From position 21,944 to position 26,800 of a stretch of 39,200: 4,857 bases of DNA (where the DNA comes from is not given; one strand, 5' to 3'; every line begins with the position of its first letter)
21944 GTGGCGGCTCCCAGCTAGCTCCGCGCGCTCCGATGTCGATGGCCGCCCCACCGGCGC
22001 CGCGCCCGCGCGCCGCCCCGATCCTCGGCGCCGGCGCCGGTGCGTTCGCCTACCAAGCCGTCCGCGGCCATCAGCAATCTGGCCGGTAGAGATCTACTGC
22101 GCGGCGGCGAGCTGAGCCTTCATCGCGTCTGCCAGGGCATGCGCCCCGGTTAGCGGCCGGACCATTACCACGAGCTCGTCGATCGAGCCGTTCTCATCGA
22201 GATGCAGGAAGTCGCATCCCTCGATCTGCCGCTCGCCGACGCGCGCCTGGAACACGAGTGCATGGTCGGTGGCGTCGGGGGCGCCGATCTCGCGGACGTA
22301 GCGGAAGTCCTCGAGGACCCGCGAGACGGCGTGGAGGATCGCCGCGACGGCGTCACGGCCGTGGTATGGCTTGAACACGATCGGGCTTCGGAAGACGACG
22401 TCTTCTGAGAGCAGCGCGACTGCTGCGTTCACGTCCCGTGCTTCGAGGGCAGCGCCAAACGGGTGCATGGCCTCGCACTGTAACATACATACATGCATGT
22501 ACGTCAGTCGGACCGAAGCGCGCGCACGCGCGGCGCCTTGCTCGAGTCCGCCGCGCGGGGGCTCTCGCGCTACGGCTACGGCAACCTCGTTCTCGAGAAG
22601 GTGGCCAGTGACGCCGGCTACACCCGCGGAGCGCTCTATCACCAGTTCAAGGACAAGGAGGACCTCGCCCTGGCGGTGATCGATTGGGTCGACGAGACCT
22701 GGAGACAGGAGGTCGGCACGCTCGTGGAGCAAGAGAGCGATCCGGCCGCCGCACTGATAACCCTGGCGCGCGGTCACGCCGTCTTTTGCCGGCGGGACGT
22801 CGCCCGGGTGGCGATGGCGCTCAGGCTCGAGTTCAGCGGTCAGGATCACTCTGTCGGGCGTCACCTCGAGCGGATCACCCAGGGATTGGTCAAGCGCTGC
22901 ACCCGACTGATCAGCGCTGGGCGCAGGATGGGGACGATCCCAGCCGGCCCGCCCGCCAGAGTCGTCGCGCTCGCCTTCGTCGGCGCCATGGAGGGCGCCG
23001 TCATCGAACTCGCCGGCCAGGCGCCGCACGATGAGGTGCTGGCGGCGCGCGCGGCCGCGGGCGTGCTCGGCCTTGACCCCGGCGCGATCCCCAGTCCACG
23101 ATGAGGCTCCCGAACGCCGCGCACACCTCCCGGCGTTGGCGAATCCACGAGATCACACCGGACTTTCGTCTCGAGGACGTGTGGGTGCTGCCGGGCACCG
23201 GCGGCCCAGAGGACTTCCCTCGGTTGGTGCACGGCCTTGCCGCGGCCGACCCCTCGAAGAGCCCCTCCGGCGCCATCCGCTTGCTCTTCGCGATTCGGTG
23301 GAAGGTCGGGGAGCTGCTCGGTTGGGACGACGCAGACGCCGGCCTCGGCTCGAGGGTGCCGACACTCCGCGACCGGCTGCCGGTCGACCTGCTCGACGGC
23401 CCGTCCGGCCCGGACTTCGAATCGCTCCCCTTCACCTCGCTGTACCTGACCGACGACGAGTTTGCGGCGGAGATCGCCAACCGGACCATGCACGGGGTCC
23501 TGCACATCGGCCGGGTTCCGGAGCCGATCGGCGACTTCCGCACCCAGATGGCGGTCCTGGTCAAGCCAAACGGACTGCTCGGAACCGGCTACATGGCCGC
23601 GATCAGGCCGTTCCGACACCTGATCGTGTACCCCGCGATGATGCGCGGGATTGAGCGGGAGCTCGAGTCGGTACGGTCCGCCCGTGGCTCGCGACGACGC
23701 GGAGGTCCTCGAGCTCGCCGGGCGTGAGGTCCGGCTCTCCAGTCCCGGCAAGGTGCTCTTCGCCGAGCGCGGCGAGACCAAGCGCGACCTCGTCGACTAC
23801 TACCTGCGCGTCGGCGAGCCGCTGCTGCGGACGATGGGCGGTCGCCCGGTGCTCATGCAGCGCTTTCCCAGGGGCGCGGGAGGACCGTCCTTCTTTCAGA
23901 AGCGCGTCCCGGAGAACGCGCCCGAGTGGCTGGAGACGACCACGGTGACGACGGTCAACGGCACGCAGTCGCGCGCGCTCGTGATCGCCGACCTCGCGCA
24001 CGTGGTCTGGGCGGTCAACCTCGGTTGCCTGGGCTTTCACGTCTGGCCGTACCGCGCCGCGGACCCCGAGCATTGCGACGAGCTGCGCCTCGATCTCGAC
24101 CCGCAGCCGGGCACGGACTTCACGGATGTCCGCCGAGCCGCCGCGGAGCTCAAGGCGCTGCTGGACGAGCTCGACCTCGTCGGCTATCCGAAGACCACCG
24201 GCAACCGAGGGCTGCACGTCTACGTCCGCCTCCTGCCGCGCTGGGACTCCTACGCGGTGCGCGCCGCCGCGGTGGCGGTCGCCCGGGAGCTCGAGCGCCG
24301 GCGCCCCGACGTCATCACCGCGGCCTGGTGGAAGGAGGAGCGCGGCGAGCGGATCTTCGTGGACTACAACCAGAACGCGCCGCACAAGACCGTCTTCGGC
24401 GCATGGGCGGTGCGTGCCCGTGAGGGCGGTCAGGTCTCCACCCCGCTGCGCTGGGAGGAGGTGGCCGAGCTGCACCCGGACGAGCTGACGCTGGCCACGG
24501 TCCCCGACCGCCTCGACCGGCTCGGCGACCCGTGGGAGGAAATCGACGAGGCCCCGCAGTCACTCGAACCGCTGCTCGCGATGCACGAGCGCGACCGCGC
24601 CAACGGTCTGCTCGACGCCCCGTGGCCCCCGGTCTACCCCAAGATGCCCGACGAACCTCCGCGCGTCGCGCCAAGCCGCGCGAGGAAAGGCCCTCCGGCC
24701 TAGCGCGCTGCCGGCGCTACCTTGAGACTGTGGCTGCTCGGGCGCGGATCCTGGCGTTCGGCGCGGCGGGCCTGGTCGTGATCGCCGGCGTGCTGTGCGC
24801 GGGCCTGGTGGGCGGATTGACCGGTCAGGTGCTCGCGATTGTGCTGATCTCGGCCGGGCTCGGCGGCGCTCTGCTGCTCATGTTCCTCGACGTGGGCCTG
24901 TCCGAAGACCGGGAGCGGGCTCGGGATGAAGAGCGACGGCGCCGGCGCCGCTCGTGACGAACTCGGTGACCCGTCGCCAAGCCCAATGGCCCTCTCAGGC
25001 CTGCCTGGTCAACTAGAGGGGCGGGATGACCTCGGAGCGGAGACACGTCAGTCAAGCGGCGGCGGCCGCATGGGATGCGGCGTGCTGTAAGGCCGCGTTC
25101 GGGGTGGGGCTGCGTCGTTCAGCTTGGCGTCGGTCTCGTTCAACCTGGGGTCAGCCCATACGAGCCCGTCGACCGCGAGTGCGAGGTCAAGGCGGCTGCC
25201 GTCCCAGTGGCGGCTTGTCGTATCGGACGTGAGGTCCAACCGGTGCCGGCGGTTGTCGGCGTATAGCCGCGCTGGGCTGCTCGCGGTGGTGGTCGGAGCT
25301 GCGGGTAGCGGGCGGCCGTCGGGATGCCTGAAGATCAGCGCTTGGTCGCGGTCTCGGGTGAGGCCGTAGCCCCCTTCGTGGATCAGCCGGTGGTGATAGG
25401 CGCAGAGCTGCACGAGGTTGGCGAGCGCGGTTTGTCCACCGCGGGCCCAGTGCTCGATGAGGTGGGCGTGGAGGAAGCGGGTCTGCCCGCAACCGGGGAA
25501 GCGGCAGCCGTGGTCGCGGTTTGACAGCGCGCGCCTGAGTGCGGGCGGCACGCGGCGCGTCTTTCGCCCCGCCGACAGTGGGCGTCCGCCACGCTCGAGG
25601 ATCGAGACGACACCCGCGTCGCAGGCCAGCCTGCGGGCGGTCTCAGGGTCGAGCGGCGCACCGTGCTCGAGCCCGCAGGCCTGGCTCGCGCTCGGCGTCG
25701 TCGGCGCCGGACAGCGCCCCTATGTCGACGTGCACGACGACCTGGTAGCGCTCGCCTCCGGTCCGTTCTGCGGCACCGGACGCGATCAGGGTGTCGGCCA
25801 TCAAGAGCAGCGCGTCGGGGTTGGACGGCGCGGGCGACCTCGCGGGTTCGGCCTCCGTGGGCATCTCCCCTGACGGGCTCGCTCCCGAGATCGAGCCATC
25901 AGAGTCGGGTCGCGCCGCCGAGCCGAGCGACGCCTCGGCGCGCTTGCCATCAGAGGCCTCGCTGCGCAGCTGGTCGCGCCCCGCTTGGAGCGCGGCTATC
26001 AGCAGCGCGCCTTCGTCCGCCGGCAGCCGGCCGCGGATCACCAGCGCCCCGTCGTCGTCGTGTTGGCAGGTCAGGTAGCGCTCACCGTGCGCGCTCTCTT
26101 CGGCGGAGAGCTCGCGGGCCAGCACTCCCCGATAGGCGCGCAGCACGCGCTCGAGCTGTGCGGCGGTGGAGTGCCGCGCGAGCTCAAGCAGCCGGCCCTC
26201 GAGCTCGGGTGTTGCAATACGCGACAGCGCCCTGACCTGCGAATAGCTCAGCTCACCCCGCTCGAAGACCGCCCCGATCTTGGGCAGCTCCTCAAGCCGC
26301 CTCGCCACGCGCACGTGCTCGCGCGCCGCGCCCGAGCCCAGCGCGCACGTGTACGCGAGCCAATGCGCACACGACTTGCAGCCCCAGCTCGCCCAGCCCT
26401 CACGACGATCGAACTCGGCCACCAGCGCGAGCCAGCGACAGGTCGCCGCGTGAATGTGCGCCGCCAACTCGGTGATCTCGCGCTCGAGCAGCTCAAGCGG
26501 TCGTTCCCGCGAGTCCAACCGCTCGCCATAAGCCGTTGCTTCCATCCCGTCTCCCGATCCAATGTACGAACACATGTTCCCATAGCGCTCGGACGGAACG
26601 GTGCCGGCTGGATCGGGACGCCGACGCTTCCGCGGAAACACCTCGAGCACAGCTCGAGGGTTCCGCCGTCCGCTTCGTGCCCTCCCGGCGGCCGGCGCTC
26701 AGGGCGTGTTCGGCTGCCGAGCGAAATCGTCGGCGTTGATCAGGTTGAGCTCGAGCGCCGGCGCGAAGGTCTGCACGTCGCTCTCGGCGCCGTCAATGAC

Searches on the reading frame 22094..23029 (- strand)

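Call 13: search_protein_families(library=pfam, max_evalue=0.001, proteins=[window:22094-23029:-])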
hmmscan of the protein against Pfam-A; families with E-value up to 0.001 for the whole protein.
window:22094-23029:- (311 aa): 1 family
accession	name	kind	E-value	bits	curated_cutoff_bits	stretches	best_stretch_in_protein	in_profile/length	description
PF12680.13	SnoaL_2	-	2e-09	38.4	27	1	193-284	6-100/102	SnoaL-like domain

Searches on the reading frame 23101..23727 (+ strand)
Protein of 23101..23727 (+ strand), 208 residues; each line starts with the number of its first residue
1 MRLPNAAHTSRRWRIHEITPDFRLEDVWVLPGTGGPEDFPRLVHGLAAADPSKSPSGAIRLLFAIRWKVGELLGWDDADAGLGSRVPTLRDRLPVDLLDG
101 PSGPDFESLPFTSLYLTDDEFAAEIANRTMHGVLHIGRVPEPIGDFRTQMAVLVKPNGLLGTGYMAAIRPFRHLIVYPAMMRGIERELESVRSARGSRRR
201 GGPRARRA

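Call 82: search_protein_families(library=pfam, max_evalue=0.001, proteins=[window:23101-23727:+])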
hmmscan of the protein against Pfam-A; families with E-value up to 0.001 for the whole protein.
window:23101-23727:+ (208 aa): 1 family
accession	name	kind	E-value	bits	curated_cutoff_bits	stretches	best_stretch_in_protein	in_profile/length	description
PF11066.14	DUF2867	-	9.3e-25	88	27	1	19-178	2-141/142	Protein of unknown function (DUF2867)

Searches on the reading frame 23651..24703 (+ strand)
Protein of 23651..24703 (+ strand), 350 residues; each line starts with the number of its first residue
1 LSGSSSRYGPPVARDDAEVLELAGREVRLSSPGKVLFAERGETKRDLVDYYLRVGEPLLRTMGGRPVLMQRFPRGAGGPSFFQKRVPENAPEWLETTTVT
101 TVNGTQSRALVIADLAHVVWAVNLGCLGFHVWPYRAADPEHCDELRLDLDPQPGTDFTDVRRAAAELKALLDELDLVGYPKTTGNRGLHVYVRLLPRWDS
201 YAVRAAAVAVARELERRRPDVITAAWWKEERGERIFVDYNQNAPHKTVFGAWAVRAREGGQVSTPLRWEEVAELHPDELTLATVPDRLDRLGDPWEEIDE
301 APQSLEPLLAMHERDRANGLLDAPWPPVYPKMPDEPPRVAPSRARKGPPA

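Call 82: search_protein_families(library=pfam, max_evalue=0.001, proteins=[window:23651-24703:+])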
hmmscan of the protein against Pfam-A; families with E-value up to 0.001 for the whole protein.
window:23651-24703:+ (350 aa): 2 families
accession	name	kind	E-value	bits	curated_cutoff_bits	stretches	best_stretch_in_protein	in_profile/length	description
PF21686.3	LigD_Prim-Pol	-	5.8e-92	308.3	27.4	1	43-295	1-254/254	LigD, primase-polymerase domain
PF01896.25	DNA_primase_S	-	1.2e-05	26.2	26.8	1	147-268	1-163/163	DNA primase small subunit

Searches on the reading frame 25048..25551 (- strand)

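Call 82: search_protein_families(library=pfam, max_evalue=0.001, proteins=[window:25048-25551:-])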
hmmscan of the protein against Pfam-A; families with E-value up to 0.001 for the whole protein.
window:25048-25551:- (167 aa): 1 family
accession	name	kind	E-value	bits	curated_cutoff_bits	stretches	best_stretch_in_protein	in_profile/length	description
PF01844.29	HNH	-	0.00034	21.1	21.4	1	20-58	3-45/47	HNH endonuclease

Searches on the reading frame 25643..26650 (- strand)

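Call 13: search_protein_families(library=pfam, max_evalue=0.001, proteins=[window:25643-26650:-])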
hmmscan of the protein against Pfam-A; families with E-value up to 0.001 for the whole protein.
window:25643-26650:- (335 aa): 1 family
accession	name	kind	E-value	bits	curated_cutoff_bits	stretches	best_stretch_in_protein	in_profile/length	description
PF02720.22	DUF222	-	1e-20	74.7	24.4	1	62-316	7-247/306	Domain of unknown function (DUF222)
